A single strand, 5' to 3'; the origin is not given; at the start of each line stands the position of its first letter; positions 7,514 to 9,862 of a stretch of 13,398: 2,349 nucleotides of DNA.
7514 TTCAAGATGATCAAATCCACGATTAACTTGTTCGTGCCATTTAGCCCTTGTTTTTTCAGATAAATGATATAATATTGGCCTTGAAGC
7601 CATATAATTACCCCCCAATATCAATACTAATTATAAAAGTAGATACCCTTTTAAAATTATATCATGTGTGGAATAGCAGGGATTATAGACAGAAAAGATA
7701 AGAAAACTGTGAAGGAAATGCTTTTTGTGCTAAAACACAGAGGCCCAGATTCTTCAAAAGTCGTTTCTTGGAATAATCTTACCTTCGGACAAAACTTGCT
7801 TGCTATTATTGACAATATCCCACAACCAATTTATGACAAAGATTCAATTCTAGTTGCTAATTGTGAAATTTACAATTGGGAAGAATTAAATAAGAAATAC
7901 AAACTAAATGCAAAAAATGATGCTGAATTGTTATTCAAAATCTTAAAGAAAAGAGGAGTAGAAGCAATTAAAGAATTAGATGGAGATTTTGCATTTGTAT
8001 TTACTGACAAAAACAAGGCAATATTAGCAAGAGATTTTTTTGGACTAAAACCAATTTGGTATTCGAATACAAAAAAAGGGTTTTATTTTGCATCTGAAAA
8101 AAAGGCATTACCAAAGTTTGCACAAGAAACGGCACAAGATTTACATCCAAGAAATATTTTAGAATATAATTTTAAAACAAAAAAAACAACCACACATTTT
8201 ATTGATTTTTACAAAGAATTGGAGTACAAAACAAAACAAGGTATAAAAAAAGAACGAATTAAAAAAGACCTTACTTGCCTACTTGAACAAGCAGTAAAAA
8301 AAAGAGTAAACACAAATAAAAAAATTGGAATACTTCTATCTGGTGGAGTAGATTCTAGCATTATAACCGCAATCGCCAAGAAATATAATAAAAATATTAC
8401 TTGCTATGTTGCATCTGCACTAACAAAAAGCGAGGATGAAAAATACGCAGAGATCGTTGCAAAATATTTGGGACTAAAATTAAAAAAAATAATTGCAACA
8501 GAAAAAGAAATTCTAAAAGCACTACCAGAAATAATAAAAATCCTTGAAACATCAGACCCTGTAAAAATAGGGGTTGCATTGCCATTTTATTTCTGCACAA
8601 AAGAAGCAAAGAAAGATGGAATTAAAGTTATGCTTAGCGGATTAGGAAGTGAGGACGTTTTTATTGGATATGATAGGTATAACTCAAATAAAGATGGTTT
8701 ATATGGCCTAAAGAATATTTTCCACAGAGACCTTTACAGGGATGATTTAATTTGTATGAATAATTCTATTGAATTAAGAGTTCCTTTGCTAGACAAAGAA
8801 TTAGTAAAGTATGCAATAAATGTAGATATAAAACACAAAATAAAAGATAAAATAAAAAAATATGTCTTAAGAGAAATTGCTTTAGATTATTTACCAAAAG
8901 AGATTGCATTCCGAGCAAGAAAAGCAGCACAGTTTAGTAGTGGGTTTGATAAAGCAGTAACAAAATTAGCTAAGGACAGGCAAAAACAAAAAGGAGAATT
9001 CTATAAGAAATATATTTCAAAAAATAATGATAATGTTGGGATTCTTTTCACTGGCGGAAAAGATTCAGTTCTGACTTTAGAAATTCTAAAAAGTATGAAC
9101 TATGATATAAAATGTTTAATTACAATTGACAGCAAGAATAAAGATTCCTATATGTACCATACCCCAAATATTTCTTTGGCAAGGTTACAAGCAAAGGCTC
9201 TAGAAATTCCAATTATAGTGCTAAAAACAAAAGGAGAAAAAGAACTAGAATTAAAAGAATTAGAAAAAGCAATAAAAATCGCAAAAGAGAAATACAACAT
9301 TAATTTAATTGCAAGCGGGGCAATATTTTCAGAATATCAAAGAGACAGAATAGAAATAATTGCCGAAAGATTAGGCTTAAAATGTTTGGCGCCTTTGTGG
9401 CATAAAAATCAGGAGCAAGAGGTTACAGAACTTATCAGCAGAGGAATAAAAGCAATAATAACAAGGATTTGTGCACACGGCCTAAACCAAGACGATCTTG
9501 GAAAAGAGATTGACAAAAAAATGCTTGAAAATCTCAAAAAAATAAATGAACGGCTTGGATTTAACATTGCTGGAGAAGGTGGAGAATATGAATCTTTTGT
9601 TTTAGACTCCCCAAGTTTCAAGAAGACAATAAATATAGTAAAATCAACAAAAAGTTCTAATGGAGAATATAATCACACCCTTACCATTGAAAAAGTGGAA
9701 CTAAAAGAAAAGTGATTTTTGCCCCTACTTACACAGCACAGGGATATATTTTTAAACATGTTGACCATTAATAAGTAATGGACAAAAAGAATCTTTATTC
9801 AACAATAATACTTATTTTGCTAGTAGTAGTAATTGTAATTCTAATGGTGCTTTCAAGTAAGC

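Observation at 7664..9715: Single-polypeptide fusion of a full AsnB-type amidotransferase/synthetase with a Dph6-type diphthine-ammonia ligase domain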

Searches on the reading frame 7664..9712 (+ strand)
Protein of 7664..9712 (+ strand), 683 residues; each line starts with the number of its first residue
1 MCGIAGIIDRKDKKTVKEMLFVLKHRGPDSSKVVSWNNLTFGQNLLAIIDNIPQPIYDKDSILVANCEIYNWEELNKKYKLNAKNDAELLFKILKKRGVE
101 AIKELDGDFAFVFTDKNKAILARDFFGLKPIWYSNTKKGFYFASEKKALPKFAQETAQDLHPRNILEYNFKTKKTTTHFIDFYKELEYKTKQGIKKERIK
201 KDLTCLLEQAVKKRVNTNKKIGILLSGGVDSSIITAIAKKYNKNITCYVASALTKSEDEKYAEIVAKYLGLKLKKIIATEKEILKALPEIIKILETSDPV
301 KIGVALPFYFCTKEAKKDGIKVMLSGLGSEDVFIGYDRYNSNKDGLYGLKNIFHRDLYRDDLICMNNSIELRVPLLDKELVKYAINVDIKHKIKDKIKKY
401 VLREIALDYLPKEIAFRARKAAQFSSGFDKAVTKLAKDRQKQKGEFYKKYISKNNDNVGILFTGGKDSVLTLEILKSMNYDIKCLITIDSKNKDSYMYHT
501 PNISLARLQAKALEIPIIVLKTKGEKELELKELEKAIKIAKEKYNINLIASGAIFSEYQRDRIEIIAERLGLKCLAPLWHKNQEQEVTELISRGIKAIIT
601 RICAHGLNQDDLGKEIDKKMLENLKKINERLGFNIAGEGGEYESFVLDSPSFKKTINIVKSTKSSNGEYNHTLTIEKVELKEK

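Call 3: search_protein_families(library=pfam, proteins=[window:7664-9712:+], max_evalue=0.01)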
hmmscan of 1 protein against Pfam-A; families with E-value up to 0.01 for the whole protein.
window:7664-9712:+ (683 aa): 9 families
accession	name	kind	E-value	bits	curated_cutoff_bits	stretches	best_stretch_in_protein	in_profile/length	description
PF01902.24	Diphthami_syn_2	-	3.3e-59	200.5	23.2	1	458-678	3-217/219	Diphthamide synthase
PF00733.27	Asn_synthase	-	1.4e-58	199.7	21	2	206-341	5-140/354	Asparagine synthase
PF13537.11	GATase_7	-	4.5e-22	78.8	25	1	53-149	13-121/123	Glutamine amidotransferase domain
PF13522.11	GATase_6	-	4.9e-17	62.6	27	1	38-145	11-130/130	Glutamine amidotransferase domain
PF24167.1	DUF7411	-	8.3e-08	32.5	28.7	0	458-520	3-56/194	Family of unknown function (DUF7411)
PF02540.23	NAD_synthase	-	4.1e-05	23.3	21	1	205-276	7-79/242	NAD synthase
PF03054.22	tRNA_Me_trans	-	4.8e-05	23.5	20.6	0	219-269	1-63/202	tRNA methyl transferase HUP domain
PF06508.19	QueC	-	5.7e-05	23.1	22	0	223-276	4-58/210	Queuosine biosynthesis protein QueC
PF01507.26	PAPS_reduct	-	0.0017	18.8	22.5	0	223-280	4-61/175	Phosphoadenosine phosphosulfate reductase domain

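Call 4: search_protein_families(library=ncbifam, proteins=[window:7664-9712:+], max_evalue=0.01)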
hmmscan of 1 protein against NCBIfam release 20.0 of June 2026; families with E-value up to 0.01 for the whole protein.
window:7664-9712:+ (683 aa): 25 families
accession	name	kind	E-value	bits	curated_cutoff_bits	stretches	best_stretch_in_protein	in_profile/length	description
TIGR01536.1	asn_synth_AEB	equivalog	4.7e-101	339.3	267.1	2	2-342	1-377/517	asparagine synthase (glutamine-hydrolyzing)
NF006949.0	PRK09431.1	equivalog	4.7e-91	306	499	1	1-441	1-471/554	asparagine synthase B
TIGR03679.1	Dph6_archaeal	equivalog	2.7e-77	258.9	197.3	1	460-677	2-217/218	diphthine--ammonia ligase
TIGR03104.1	trio_amidotrans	equivalog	2.8e-57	194.3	570.1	3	1-151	1-167/589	N-acetylglutaminylglutamine amidotransferase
TIGR03108.1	eps_aminotran_1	hypoth_equivalog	1.3e-53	182.7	816.9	3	1-168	1-184/628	XrtA/PEP-CTERM system amidotransferase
NF033535.1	lass_lactam_cya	exception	5.6e-44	150.7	525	3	1-173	1-188/668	lasso peptide isopeptide bond-forming cyclase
NF052346.1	PAB0415_fam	hypoth_equivalog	3.2e-14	53.1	250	1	461-669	3-200/205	PAB0415 family putative ATP pyrophosphatase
NF052347.1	TTX_0299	hypoth_equivalog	1.2e-11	44.6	250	1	461-669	3-195/200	TTX_0299 family putative ATP pyrophosphatase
TIGR01134.1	purF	equivalog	3.6e-11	43.1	350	1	54-172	85-221/432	amidophosphoribosyltransferase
NF033561.1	macrolact_Ik_Al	subfamily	2e-10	39.9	300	1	197-272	190-270/561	albusnodin/ikarugamycin family macrolactam cyclase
NF011155.0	PRK14561.1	equivalog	2.5e-09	37.1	207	1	457-551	2-100/195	hypothetical protein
TIGR00268.2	TIGR00268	equivalog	1.9e-06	27.4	150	1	208-280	3-78/259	ATP-dependent sacrificial sulfur transferase LarE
NF010587.0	PRK13980.1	equivalog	3.6e-06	26.4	255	1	195-277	10-93/267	NAD+ synthase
TIGR00552.1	nadE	equivalog_domain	7e-06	25.4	63.65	1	199-279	5-87/251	NAD(+) synthase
NF000848.1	PRK00074.1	equivalog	8.4e-06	24.6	400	1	209-290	205-288/512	glutamine-hydrolyzing GMP synthase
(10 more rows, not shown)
